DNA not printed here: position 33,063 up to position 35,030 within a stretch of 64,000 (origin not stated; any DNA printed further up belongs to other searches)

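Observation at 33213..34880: Orphan, GC-richer purF-like amidophosphoribosyltransferase with a long N-terminal propeptide and Fe-S Cys ligands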

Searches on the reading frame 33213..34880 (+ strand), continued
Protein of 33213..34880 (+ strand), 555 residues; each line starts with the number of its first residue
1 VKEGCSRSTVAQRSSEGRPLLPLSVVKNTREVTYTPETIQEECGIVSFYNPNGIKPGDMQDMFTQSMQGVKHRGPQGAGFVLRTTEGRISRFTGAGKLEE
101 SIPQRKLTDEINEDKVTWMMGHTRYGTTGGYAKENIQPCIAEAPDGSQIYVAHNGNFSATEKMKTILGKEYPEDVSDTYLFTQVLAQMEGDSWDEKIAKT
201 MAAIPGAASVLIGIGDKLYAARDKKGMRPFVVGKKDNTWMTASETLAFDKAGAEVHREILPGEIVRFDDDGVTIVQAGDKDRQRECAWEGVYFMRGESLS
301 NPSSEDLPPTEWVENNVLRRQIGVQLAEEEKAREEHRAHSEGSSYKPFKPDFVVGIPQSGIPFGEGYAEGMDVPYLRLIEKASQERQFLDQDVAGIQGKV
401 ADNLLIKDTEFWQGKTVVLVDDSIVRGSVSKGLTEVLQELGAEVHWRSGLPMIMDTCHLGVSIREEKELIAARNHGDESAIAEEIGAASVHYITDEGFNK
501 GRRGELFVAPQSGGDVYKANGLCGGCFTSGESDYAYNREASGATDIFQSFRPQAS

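Call 13: find_encoding_contigs(protein=P0018, flank=8000, max_places=2)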
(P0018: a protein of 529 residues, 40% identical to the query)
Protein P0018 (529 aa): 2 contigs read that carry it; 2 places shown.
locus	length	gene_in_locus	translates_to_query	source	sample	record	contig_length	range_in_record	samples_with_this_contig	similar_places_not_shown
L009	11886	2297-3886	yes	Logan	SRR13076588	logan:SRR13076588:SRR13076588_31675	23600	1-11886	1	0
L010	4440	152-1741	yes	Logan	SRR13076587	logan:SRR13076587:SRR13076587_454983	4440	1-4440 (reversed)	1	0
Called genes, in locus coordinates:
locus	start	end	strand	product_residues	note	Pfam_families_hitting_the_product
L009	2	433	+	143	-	?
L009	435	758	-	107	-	PF00085:Thioredoxin, PF14595:Thioredoxin_9, PF13098:Thioredoxin_2, PF13905:Thioredoxin_8 (faint)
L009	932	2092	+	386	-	-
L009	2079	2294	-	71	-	-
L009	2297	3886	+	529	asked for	PF13522:GATase_6, PF13537:GATase_7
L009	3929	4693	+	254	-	PF00551:Formyl_trans_N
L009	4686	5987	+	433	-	PF02844:GARS_N, PF01071:GARS_A, PF08443:RimK (weak), PF02222:ATP-grasp (faint), PF13535:ATP-grasp_4 (weak), PF02843:GARS_C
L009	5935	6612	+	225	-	PF09335:VTT_dom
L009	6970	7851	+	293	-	PF02899:Phage_int_SAM_1, PF13495:Phage_int_SAM_4, PF00589:Phage_integrase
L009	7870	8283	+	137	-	PF00075:RNase_H, PF13456:RVT_3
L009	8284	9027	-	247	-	PF00970:FAD_binding_6, PF00175:NAD_binding_1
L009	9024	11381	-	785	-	PF26449:DUF8128, PF01935:DUF87, PF02534:T4SS-DNA_transf (faint), PF10412:TrwB_AAD_bind (weak)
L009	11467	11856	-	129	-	PF00072:Response_reg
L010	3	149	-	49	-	?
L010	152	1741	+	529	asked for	PF13522:GATase_6, PF13537:GATase_7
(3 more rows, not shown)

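Call 14: find_encoding_contigs(protein=P0006, flank=8000, max_places=2)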
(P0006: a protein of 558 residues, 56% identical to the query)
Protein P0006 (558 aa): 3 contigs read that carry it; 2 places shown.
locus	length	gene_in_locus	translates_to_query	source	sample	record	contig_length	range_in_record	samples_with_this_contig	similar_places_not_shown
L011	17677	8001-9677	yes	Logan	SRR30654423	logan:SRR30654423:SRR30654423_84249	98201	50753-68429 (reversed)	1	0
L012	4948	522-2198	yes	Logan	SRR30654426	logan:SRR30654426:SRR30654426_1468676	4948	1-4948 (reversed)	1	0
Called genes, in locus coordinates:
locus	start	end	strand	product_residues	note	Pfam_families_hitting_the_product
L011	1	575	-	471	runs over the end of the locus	PF01225:Mur_ligase, PF08245:Mur_ligase_M, PF02875:Mur_ligase_C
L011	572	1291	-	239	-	PF02578:Cu-oxidase_4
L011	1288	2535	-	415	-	PF08245:Mur_ligase_M, PF02875:Mur_ligase_C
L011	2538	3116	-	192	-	PF04307:YdjM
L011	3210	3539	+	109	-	PF02643:DUF192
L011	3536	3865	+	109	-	PF01588:tRNA_bind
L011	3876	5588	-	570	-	PF03717:PBP_dimer, PF00905:Transpeptidase, PF13354:Beta-lactamase2 (faint)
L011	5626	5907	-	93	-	-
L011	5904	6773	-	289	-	PF01795:Methyltransf_5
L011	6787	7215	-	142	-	PF02381:MraZ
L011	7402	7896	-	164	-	-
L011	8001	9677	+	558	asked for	PF13522:GATase_6 (weak), PF00156:Pribosyltran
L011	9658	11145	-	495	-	PF28494:GlyRS_ins_1, PF00587:tRNA-synt_2b (weak), PF03129:HGTP_anticodon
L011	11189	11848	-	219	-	PF11967:RecO_N, PF02565:RecO_C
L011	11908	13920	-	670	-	PF13196:DUF4012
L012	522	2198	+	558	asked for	PF13522:GATase_6 (weak), PF00156:Pribosyltran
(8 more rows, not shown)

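Call 15: list_cluster_members(proteins=[P0001, P0002, P0017, P0005, P0008])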
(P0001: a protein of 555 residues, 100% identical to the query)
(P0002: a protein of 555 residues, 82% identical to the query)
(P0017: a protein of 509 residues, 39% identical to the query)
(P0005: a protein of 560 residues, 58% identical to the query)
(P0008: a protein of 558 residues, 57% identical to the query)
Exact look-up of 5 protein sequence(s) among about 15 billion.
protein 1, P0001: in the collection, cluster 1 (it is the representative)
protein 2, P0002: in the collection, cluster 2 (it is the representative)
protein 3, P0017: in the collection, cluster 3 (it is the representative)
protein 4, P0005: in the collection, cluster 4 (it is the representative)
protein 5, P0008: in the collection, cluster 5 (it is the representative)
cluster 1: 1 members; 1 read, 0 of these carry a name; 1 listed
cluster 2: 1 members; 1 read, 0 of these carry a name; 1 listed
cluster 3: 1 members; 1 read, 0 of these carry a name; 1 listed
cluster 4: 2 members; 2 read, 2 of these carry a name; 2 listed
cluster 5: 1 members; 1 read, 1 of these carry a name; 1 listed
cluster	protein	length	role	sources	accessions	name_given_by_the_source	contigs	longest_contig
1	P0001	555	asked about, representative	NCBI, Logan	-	-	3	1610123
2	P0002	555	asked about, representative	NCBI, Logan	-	-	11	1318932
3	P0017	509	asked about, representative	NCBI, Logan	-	-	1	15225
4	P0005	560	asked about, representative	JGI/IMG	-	amidophosphoribosyltransferase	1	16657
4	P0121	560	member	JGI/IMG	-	amidophosphoribosyltransferase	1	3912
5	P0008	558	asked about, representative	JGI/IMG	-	amidophosphoribosyltransferase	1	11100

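Call 17: find_related_loci(query=A2, collection=genome_contigs, flank=10000)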
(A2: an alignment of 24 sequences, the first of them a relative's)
Query A2 (555 aa) in genome_contigs; peptide patterns used: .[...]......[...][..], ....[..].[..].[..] (x = any residue, [..] = any of these).
600 stretches matched a pattern (row limit reached: there are more); 238 encode a relative of the query (tblastn E <= 1e-3); the best 80 are kept; 79 distinct loci.
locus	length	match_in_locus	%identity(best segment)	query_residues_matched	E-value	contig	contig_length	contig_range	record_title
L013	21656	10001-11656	82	3-551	0e+0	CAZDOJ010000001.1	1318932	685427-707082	MAG TPA_asm: uncultured Gammaproteobacteria bacterium isolate SRP292972_co3_93 genome assembly, contig: NODE_1_length_13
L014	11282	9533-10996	42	37-539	1e-117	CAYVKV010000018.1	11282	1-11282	MAG TPA_asm: uncultured Gammaproteobacteria bacterium isolate SRP269290_co1_86 genome assembly, contig: NODE_8804_length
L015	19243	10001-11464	42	37-539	2e-116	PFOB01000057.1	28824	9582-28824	MAG: Candidatus Roizmanbacteria bacterium CG_4_10_14_0_2_um_filter_39_13 CG_4_10_14_0.2_scaffold_497_c, whole genome sho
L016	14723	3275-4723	41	37-528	1e-113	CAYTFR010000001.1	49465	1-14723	MAG TPA_asm: uncultured Gammaproteobacteria bacterium isolate binchicken_co275_500 genome assembly, contig: NODE_627_len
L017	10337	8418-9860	40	39-528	8e-112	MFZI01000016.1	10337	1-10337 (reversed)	MAG: Candidatus Roizmanbacteria bacterium RIFCSPHIGHO2_01_FULL_39_8 rifcsphigho2_01_scaffold_17438, whole genome shotgun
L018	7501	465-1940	41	39-541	1e-111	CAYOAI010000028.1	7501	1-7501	MAG TPA_asm: uncultured Gammaproteobacteria bacterium isolate SRP342105_co3_12 genome assembly, contig: NODE_11802_lengt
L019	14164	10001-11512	38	25-541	4e-110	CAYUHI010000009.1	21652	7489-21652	MAG TPA_asm: uncultured Gammaproteobacteria bacterium isolate SRP342105_co1_69 genome assembly, contig: NODE_3228_length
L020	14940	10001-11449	39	37-528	5e-107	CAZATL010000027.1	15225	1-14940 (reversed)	MAG TPA_asm: uncultured Gammaproteobacteria bacterium isolate SRP286056_co3_61 genome assembly, contig: NODE_4064_length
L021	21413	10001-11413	39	37-520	3e-105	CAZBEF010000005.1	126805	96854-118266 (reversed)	MAG TPA_asm: uncultured Gammaproteobacteria bacterium isolate SRP278252_co2_430 genome assembly, contig: NODE_177_length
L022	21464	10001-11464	40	34-528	2e-102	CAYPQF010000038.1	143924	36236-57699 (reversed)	MAG TPA_asm: uncultured Gammaproteobacteria bacterium isolate binchicken_co23_77 genome assembly, contig: k141_384365, w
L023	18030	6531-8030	38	28-539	3e-103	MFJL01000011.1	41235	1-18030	MAG: Candidatus Gottesmanbacteria bacterium RIFCSPHIGHO2_02_FULL_39_11 rifcsphigho2_02_scaffold_2063, whole genome shotg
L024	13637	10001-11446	39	39-528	1e-101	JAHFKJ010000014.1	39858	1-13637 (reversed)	MAG: Candidatus Gottesmanbacteria bacterium isolate nzgw407 NODE_1115_length_39859_cov_4.067794, whole genome shotgun se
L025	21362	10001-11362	39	39-502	3e-98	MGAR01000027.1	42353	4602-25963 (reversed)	MAG: Candidatus Roizmanbacteria bacterium RIFCSPLOWO2_01_FULL_41_22 rifcsplowo2_01_scaffold_4300, whole genome shotgun s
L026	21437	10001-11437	35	37-533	4e-90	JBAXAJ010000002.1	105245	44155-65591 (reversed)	MAG: Candidatus Shapirobacteria bacterium isolate ELA138 MAG138_2, whole genome shotgun sequence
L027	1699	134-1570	36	38-528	4e-94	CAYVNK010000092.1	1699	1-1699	MAG TPA_asm: uncultured Gammaproteobacteria bacterium isolate binchicken_co387_100 genome assembly, contig: NODE_103372_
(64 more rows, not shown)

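Call 21: find_homologous_proteins(query=A3, max_evalue=1e-10)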
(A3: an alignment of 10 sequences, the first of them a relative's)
Query A3 (10 sequences) (414 aa, profile of the alignment): 8000 proteins with E <= 1e-10 among 8000 candidates; the best 120 are listed.
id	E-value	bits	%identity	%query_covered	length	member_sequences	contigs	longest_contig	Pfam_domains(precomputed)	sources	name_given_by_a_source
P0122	2.0e-206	704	57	100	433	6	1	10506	PF02844.22,PF02843.23,PF01071.25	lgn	-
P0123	6.4e-205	699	54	100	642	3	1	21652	PF02844.22,PF08442.16,PF02843.23,PF00551.25,PF02655.20,PF01071.25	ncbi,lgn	-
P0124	4.9e-202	690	56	100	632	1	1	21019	PF02844.22,PF02843.23,PF00551.25,PF01071.25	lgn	-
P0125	3.4e-200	683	100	100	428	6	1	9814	PF02844.22,PF02843.23,PF01071.25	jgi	-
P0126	1.2e-198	678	58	100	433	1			PF02844.22,PF02843.23,PF01071.25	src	-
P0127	6.3e-198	676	83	100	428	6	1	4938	PF02844.22,PF02843.23,PF01071.25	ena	-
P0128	2.1e-197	674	81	100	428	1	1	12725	PF02844.22,PF02843.23,PF02655.20,PF01071.25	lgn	-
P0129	2.8e-197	674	54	100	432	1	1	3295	PF02844.22,PF02843.23,PF02655.20,PF01071.25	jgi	jgi:phosphoribosylamine---glycine ligase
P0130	1.7e-196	671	53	100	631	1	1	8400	PF02844.22,PF02843.23,PF00551.25,PF02655.20,PF01071.25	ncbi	-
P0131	2.7e-196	671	56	100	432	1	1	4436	PF02844.22,PF02843.23,PF02655.20,PF01071.25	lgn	-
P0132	5.1e-196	670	54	100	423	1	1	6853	PF02844.22,PF02843.23,PF02655.20,PF01071.25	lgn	-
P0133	1.5e-195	668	80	100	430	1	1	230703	PF02844.22,PF02843.23,PF02655.20,PF01071.25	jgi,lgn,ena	-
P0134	2.5e-195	667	56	100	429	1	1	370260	PF02844.22,PF02843.23,PF01071.25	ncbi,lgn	-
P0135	4.7e-195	666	57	100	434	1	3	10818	PF02844.22,PF02843.23,PF01071.25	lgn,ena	-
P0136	5.0e-195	666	53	100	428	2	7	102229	PF02844.22,PF02843.23,PF02655.20,PF01071.25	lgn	-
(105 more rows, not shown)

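Call 50: predict_structure(alignment_id=A2)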
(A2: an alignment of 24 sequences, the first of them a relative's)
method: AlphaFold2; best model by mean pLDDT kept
length: 555 residues; sequences in the alignment: 24
mean_pLDDT: 77.4   pTM: 0.76
mean pLDDT of the five models: 77.4, 76.5, 75.9, 75.7, 74.4
residues with pLDDT >= 90: 227; 70-90: 173; 50-70: 77; < 50: 78
segments of 3 or more residues with pLDDT < 50: 1-42, 72-75, 460-464, 529-555
pLDDT, mean of each block of 10 residues (from residue 1): 28 36 29 27 81 93 87 65 95 81 88 93 68 84 96 82 90 86 96 97 85 97 79 93 85 88 95 93 71 57 53 73 95 92 90 88 95 94 61 64 80 96 75 93 94 65 58 86 94 91 86 83 62 42 26 32
secondary structure, 60 per line:
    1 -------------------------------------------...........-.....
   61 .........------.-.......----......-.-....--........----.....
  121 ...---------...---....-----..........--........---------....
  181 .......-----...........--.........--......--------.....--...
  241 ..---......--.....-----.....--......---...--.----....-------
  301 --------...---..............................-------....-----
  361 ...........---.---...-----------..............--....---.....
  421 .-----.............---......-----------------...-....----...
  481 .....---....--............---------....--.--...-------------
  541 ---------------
elements in order: E44-54 H56-69 E78-84 E89-94 H98-101 H104-111 E116-123 E139-142 E148-157 H160-167 H177-187 H193-203 E206-214 E217-222 E231-235 E238-242 H246-251 E254-258 E264-268 E271-276 H290-293 H315-344 E352-355 H361-371 E379-381 H393-403 E404-406 H409-412 E416-421 H427-439 E443-448 H470-473 H478-485 E489-492 H495-506 H516-519
